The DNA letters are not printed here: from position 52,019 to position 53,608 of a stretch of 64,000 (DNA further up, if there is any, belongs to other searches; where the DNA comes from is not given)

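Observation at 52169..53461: Orphan 430-aa P-loop NTPase with a Gly-rich insert and no effector: candidate undescribed single-gene system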

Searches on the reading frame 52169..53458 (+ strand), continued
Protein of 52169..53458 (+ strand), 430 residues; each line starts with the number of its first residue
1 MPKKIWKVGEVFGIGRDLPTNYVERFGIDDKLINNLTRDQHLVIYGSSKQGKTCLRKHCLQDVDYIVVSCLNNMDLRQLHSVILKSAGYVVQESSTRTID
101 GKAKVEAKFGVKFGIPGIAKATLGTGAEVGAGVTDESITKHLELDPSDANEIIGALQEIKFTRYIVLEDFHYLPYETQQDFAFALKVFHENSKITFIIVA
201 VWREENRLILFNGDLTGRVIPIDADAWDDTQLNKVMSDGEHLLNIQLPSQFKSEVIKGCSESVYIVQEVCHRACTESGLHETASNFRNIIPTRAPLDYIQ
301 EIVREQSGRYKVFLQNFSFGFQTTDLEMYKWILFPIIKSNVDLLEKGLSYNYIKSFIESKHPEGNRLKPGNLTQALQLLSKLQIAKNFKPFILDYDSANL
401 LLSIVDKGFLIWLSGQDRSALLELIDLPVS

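Call 28: search_protein_families(library=pfam, proteins=[L007:15732-17417:+, L048:11334-12914:-, L051:3310-5061:-, L053:7936-8757:-, L013:6096-9539:+, L014:6368-9877:+, L079:4687-7548:+], max_evalue=0.00001)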
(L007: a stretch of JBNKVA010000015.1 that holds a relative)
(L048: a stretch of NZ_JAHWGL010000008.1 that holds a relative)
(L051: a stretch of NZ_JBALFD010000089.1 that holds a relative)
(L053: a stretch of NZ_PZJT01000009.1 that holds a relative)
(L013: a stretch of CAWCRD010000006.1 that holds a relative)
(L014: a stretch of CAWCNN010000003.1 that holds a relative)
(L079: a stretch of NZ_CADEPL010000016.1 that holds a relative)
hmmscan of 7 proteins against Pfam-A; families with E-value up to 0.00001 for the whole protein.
L007:15732-17417:+ (561 aa): 5 families
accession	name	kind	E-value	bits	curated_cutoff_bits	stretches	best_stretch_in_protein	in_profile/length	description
PF00005.33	ABC_tran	-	5.1e-53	179.8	25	2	348-481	2-137/137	ABC transporter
PF13304.12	AAA_21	-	4.7e-14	53.6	27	0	165-230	232-303/304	AAA domain, putative AbiEii toxin, Type IV TA system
PF12848.13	ABC_tran_Xtn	-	1.1e-10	41.8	25.9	1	238-309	1-74/85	ABC transporter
PF02463.25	SMC_N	-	1.7e-07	31.3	40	0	41-235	27-207/220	RecF/RecN/SMC N terminal domain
PF13555.12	AAA_29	-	6.6e-06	26.2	27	0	347-374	12-39/61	P-loop containing region of AAA domain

L048:11334-12914:- (526 aa): 7 families
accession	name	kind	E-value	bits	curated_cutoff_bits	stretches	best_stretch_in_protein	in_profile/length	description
PF00005.33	ABC_tran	-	1.1e-40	139.8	25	2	320-472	1-136/137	ABC transporter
PF13304.12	AAA_21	-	1.9e-13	51.6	27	0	439-505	232-300/304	AAA domain, putative AbiEii toxin, Type IV TA system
PF13555.12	AAA_29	-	2.7e-09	37.1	27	0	324-347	16-39/61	P-loop containing region of AAA domain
PF13191.12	AAA_16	-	5.1e-08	34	32.6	0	58-107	27-64/167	AAA ATPase domain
PF03193.22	RsgA_GTPase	-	5.9e-07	29.9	30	0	45-81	97-132/174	RsgA GTPase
PF13401.12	AAA_22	-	1.1e-06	29.5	27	0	57-82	7-32/130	AAA domain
PF02463.25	SMC_N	-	2.7e-06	27.4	40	0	454-503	150-197/220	RecF/RecN/SMC N terminal domain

L051:3310-5061:- (583 aa): 3 families
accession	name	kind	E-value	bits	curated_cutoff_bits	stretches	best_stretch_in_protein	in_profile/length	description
PF00664.28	ABC_membrane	-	1.7e-46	159.5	28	1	23-285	3-267/274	ABC transporter transmembrane region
PF00005.33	ABC_tran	-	6.5e-31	108.2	25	1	357-505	1-136/137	ABC transporter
PF02463.25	SMC_N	-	4.3e-07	30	40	0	443-549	119-212/220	RecF/RecN/SMC N terminal domain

L053:7936-8757:- (273 aa): 3 families
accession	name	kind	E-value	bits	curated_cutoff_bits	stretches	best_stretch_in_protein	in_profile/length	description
PF00005.33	ABC_tran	-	3.1e-26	93.1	25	1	64-205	1-137/137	ABC transporter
PF13304.12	AAA_21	-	3.2e-07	31.1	27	0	76-94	1-19/304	AAA domain, putative AbiEii toxin, Type IV TA system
PF02463.25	SMC_N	-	4.3e-07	30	40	0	67-95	18-48/220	RecF/RecN/SMC N terminal domain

L013:6096-9539:+ (1147 aa): 3 families
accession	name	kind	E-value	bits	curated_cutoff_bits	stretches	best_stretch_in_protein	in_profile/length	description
PF02867.20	Ribonuc_red_lgC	-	2.7e-137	459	23.9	1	252-817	1-523/523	Ribonucleotide reductase, barrel domain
PF08471.15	Ribonuc_red_2_N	-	2e-19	70.1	27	1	122-204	2-103/103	Class II vitamin B12-dependent ribonucleotide reductase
PF12637.14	TSCPD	-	5.5e-11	43.1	22.8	1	958-1045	12-85/88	TSCPD domain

L014:6368-9877:+ (1169 aa): 3 families
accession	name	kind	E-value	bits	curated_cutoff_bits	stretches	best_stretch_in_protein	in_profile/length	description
PF02867.20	Ribonuc_red_lgC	-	2.5e-136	455.8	23.9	1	252-819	1-523/523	Ribonucleotide reductase, barrel domain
PF08471.15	Ribonuc_red_2_N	-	3.4e-19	69.4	27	1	122-204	2-103/103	Class II vitamin B12-dependent ribonucleotide reductase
PF12637.14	TSCPD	-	2.5e-10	41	22.8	1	945-1032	12-85/88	TSCPD domain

L079:4687-7548:+ (953 aa): 3 families
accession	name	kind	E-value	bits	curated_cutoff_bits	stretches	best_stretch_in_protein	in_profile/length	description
PF02867.20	Ribonuc_red_lgC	-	4.4e-193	643.1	23.9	1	357-896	1-523/523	Ribonucleotide reductase, barrel domain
PF03477.21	ATP-cone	-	1.1e-28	100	25.8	2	30-124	4-87/88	ATP cone domain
PF00317.26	Ribonuc_red_lgN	-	7.8e-25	87.2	28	1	280-353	2-76/77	Ribonucleotide reductase, all-alpha domain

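Call 29: search_dna_similar(query=window:52169-53458:+, collection=plasmids, mode=protein, max_rows=30)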
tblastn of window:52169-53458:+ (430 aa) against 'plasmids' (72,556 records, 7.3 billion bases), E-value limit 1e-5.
Records with a match: 8; places in all: 8; records where one place covers at least 80% of the query: 5.
Best place of each record, by identity: <60% 8.
By first word of the organism name: Burkholderia 2; Shinella 1; Shewanella 1; Methylobacterium 1; Leisingera 1; Comamonadaceae 1; Acetobacter 1.
By predicted mobility (MOB-suite, as given by PLSDB): non-mobilizable 5; mobilizable 2; conjugative 1.
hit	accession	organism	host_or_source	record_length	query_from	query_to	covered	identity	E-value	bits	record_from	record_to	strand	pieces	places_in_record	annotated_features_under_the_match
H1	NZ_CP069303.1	Shinella sp. PSBB067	monoisolate,Minnesota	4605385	1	428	100%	50.9%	3e-142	456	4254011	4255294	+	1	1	none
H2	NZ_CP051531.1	Shewanella baltica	fish gut,Atlantic Mackerel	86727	7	430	99%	28.8%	7e-49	186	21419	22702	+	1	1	hypothetical protein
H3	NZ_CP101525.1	Burkholderia arboris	mixed culture,soil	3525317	7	412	94%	29.2%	4e-34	142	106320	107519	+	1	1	none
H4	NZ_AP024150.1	Methylobacterium indicum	-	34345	1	412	96%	28.2%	2e-33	140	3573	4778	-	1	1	hypothetical protein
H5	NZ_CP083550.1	Leisingera sp. M658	-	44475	8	430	98%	26.0%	7e-43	168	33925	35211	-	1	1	hypothetical protein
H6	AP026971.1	Comamonadaceae bacterium OS-4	-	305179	116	428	73%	23.5%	6e-26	118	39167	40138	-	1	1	hypothetical protein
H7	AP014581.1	Burkholderia sp. RPE67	Riptortus pedestris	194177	303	429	30%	48.0%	8e-31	132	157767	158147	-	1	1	putative membrane protein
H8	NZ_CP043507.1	Acetobacter vaccinii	cell culture,blue berry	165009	114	289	41%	27.0%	4e-7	60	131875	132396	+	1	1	TIR domain-containing protein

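Call 30: search_dna_similar(query=window:52169-53458:+, collection=phages, mode=protein, max_rows=20)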
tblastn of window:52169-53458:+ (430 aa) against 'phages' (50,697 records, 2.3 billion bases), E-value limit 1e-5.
No match.

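Call 31: get_annotated_region(hit=H8, flank=6000)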
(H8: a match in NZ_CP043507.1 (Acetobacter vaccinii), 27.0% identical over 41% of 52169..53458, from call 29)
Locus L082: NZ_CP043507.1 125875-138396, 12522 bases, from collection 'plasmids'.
description: Acetobacter vaccinii strain KACC 21233 plasmid unnamed1, complete sequence
organism: Acetobacter vaccinii (NCBI taxid 2592655)
taxonomy: Bacteria; Pseudomonadota; Alphaproteobacteria; Rhodospirillales; Acetobacteraceae; Acetobacter; Acetobacter vaccinii
host: -; source: cell culture,blue berry; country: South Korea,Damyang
typing (MOB-suite, as given by PLSDB): mobilizable; relaxase MOBP
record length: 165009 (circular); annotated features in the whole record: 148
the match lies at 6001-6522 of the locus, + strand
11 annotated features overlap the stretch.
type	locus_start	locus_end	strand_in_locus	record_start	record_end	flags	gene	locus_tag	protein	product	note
CDS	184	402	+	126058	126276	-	-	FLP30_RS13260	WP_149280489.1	transposase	-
CDS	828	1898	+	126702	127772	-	-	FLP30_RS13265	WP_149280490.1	AAA family ATPase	-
CDS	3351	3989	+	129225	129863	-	-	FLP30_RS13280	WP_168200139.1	site-specific integrase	GO:0015074 - DNA integration [Evidence IEA]; GO:0006310 - DNA recombination [Evidence IEA]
CDS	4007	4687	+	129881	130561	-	-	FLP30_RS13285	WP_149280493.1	hypothetical protein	-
CDS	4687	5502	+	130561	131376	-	-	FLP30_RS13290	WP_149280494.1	hypothetical protein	-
CDS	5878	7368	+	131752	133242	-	-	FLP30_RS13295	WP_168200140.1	TIR domain-containing protein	GO:0007165 - signal transduction [Evidence IEA]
CDS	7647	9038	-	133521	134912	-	-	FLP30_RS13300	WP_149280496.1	site-specific integrase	GO:0015074 - DNA integration [Evidence IEA]; GO:0006310 - DNA recombination [Evidence IEA]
CDS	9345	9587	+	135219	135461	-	-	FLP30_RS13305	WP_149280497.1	AbrB/MazE/SpoVT family DNA-binding domain-containing protein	-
CDS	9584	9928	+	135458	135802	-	mazF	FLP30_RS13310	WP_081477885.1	endoribonuclease MazF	-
CDS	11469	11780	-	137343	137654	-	-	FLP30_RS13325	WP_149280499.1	hypothetical protein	-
CDS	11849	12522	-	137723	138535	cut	-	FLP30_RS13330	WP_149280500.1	hypothetical protein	-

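Call 32: get_annotated_region(hit=H2, flank=7000)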
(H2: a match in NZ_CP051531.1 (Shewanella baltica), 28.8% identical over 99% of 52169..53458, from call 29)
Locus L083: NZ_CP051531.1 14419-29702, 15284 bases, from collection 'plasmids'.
description: Shewanella baltica strain 11FHM2 plasmid pSBP2_mcr4, complete sequence
organism: Shewanella baltica (NCBI taxid 62322)
taxonomy: Bacteria; Pseudomonadota; Gammaproteobacteria; Alteromonadales; Shewanellaceae; Shewanella; Shewanella baltica
host: -; source: fish gut,Atlantic Mackerel; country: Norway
typing (MOB-suite, as given by PLSDB): conjugative; replicon rep_cluster_559; relaxase MOBF; mating-pair formation MPF_F
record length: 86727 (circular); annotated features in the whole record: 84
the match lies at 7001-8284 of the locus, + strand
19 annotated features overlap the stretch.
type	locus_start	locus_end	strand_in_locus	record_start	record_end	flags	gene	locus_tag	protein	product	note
CDS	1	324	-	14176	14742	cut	traE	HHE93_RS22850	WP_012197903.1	type IV conjugative transfer system protein TraE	-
CDS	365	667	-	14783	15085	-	traL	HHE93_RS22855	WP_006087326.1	type IV conjugative transfer system protein TraL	-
CDS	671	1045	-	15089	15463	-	-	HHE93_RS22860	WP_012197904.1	hypothetical protein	-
CDS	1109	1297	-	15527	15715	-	-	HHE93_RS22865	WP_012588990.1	TraY domain-containing protein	-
CDS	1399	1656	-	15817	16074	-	-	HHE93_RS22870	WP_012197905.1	hypothetical protein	-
CDS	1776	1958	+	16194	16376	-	-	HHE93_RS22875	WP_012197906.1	hypothetical protein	-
CDS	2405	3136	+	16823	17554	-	-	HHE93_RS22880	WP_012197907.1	hypothetical protein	-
CDS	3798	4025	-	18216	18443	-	-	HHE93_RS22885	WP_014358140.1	hypothetical protein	-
CDS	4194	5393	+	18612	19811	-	-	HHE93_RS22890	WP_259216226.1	ParA family protein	-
CDS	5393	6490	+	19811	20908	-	-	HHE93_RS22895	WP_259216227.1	ParB family protein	-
CDS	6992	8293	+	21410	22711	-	-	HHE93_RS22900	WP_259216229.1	hypothetical protein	-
CDS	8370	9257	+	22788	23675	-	-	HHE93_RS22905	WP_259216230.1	hypothetical protein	-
CDS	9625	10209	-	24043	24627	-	-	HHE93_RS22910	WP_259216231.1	hypothetical protein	-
CDS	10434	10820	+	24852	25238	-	merR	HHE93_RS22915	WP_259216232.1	Hg(II)-responsive transcriptional regulator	-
CDS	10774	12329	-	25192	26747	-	-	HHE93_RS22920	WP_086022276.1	IS3-like element ISSpu6 family transposase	-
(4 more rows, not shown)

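Call 33: get_annotated_region(hit=H5, flank=7000)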
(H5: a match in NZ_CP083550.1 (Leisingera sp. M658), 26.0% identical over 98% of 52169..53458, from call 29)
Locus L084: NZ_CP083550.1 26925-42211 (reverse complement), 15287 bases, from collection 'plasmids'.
description: Leisingera sp. M658 plasmid unnamed4, complete sequence
organism: Leisingera sp. M658 (NCBI taxid 2867015)
taxonomy: Bacteria; Pseudomonadota; Alphaproteobacteria; Rhodobacterales; Roseobacteraceae; Leisingera; Leisingera sp. M658
host: -; source: -; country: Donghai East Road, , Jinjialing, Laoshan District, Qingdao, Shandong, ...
typing (MOB-suite, as given by PLSDB): non-mobilizable; mating-pair formation MPF_T
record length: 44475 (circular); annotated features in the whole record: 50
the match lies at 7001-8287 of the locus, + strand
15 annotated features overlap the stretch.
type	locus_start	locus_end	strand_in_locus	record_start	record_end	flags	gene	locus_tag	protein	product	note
CDS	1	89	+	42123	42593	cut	-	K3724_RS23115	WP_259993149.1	cytochrome c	-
CDS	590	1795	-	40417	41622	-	repC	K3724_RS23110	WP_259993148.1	replication initiation protein RepC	-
CDS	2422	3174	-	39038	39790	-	-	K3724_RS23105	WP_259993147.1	hypothetical protein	-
CDS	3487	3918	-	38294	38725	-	-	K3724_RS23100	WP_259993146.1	hypothetical protein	-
CDS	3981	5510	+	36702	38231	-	-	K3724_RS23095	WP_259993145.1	hypothetical protein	-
CDS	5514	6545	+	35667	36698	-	-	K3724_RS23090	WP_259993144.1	alpha/beta hydrolase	-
CDS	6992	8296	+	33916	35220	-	-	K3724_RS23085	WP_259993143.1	hypothetical protein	-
CDS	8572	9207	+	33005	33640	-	-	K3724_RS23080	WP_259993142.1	hypothetical protein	-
CDS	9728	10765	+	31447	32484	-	-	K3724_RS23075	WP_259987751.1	IS110 family transposase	-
CDS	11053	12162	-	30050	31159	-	-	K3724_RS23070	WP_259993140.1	hypothetical protein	-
CDS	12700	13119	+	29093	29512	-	-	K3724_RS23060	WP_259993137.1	hypothetical protein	-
CDS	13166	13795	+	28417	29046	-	-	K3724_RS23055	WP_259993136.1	lytic transglycosylase domain-containing protein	-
CDS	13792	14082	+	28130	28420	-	-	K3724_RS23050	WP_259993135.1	TrbC/VirB2 family protein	-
CDS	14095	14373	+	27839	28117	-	-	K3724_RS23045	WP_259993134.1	VirB3 family type IV secretion system protein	-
CDS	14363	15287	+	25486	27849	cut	-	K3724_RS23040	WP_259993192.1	type IV secretion system protein B4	-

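Call 35: search_protein_families(library=pfam, proteins=[L082:5878-7365:+, L083:6992-8290:+, L083:8370-9254:+, L084:6992-8293:+, L084:8572-9204:+, L084:5514-6542:+, L084:3981-5507:+], max_evalue=0.01)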
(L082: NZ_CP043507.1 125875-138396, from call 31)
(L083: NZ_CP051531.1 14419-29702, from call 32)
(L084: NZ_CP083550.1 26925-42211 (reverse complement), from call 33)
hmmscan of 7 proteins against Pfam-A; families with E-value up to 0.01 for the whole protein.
L082:5878-7365:+ (496 aa): 10 families
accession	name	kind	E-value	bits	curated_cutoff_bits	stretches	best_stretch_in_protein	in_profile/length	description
PF13676.11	TIR_2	-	1.5e-09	38.8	28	1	358-454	2-99/122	TIR domain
PF13401.12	AAA_22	-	3.5e-07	31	27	1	34-62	4-32/130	AAA domain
PF00004.35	AAA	-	0.00015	22.7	21.2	1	38-129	1-107/131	ATPase family associated with various cellular activities (AAA)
PF13191.12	AAA_16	-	0.00019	22.4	32.6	1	33-60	22-49/167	AAA ATPase domain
PF25199.1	nSTAND_NTPase5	-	0.00086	19.6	34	1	30-108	36-117/145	Novel STAND NTPase 5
PF05496.18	RuvB_N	-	0.0012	19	27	1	38-107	36-104/159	Holliday junction DNA helicase RuvB P-loop domain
PF20720.3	nSTAND3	-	0.0021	18.2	27.2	1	18-126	1-108/155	Novel STAND NTPase 3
PF13671.12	AAA_33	-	0.0025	18.6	27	0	39-169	3-121/143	AAA domain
PF02367.23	TsaE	-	0.0056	17.1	26.6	0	30-67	16-53/128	Threonylcarbamoyl adenosine biosynthesis protein TsaE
PF13245.12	AAA_19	-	0.0083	16.7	25.1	0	30-105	6-77/134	AAA domain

L083:6992-8290:+ (433 aa): 3 families
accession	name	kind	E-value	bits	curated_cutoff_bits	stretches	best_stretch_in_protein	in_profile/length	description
PF13401.12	AAA_22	-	7e-07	30.1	27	1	39-195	8-120/130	AAA domain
PF05621.17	TniB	-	2e-05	24.5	22.4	0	121-224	83-188/189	Bacterial TniB protein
PF14516.12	AAA_35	-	0.0047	16.2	27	1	17-60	11-55/331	AAA-like domain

L083:8370-9254:+ (295 aa): 1 family
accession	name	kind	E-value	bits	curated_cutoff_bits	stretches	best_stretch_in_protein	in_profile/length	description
PF18864.6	AbiTii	-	9.9e-40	137.2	27.6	1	3-184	1-188/189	AbiTii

L084:6992-8293:+ (434 aa): 2 families
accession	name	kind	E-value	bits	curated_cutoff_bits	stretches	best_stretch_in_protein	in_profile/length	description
PF13401.12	AAA_22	-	0.00015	22.5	27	1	35-89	5-64/130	AAA domain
PF05621.17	TniB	-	0.0092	15.9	22.4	0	36-98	36-109/189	Bacterial TniB protein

L084:8572-9204:+ (211 aa): 0 families

L084:5514-6542:+ (343 aa): 3 families
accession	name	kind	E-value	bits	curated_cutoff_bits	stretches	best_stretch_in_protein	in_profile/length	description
PF12146.15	Hydrolase_4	-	6.1e-29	101.4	27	1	42-292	4-237/239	Serine aminopeptidase, S33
PF00561.26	Abhydrolase_1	-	1.1e-19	71.5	25.8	1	44-294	2-245/245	alpha/beta hydrolase fold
PF12697.13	Abhydrolase_6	-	1.6e-13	52.3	26.3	1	61-294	19-211/217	Alpha/beta hydrolase family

L084:3981-5507:+ (509 aa): 1 family
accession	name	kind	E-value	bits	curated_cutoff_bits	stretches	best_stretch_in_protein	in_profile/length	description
PF03929.21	PepSY_TM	-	0.0029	17.9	28.8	1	83-266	54-212/295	PepSY-associated TM region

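Call 36: search_protein_families(library=padloc, proteins=[L082:5878-7365:+, L083:6992-8290:+, L083:8370-9254:+, L084:6992-8293:+, L084:8572-9204:+, L084:5514-6542:+, L084:3981-5507:+], max_evalue=0.01)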
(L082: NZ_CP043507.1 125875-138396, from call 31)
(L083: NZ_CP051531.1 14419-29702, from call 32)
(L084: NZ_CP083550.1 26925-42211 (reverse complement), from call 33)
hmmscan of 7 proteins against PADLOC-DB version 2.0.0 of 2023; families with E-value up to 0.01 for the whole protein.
L082:5878-7365:+ (496 aa): 4 families
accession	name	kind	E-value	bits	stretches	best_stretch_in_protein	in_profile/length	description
PDLC05049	PDC-S59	-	1.1e-17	62.3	1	90-332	154-400/428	-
PDLC05062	PDC-S66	-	2e-09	35.3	1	353-448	147-242/282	-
PDLC00417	ThsB1|ThsB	-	0.0018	15.8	1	353-437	165-247/303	TIR-like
PDLC02793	SspF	-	0.0054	13.2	1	10-146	27-153/600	SspF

L083:6992-8290:+ (433 aa): 1 family
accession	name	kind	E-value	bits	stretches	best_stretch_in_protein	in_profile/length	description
PDLC05049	PDC-S59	-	7.6e-66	220.9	1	1-416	1-402/428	-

L083:8370-9254:+ (295 aa): 1 family
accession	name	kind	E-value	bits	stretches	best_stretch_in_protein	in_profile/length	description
PDLC02334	AbiTii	-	2.2e-43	146.8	1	3-184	1-184/185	AbiTii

L084:6992-8293:+ (434 aa): 1 family
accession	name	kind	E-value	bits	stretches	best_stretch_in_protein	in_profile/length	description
PDLC05049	PDC-S59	-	1.2e-65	220.3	1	3-417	4-402/428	-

L084:8572-9204:+ (211 aa): 0 families

L084:5514-6542:+ (343 aa): 0 families

L084:3981-5507:+ (509 aa): 0 families

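Call 41: search_protein_families(library=padloc, alignment_id=A2, max_evalue=0.00001)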
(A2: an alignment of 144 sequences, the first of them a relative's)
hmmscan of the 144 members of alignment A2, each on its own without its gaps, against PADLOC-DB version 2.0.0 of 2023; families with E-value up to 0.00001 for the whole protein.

A. member 1, L002:9115-9741:- (208 aa): 0 families

B. families by the number of members that match (of 144 scanned): 157 families (the first 25 are shown)
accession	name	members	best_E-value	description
PDLC04134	mad2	3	2.5e-26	mads_2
PDLC00659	HmaA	2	0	SNF2 helicase / DEAD-box helicase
PDLC00660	HmaB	2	0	DNA-adenine methylase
PDLC00661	HmaB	2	0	DNA-adenine methylase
PDLC02620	DrmD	2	2.9e-126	DrmD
PDLC02621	DrmD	2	6e-100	DrmD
PDLC02500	BrxHI|BrxHII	2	5.2e-99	BrxHI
PDLC02504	BrxHI|BrxHII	2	3.5e-98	BrxHII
PDLC05007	PDC-S35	2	5.5e-78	-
PDLC02572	DrmA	2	3.6e-71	DrmA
PDLC05005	PDC-S35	2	2.4e-70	-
PDLC05004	PDC-S35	2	2.9e-70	-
PDLC02632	DrmD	2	3.8e-64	DrmD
PDLC02623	DrmD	2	3.5e-60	DrmD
PDLC02633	DrmD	2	7.1e-59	DrmD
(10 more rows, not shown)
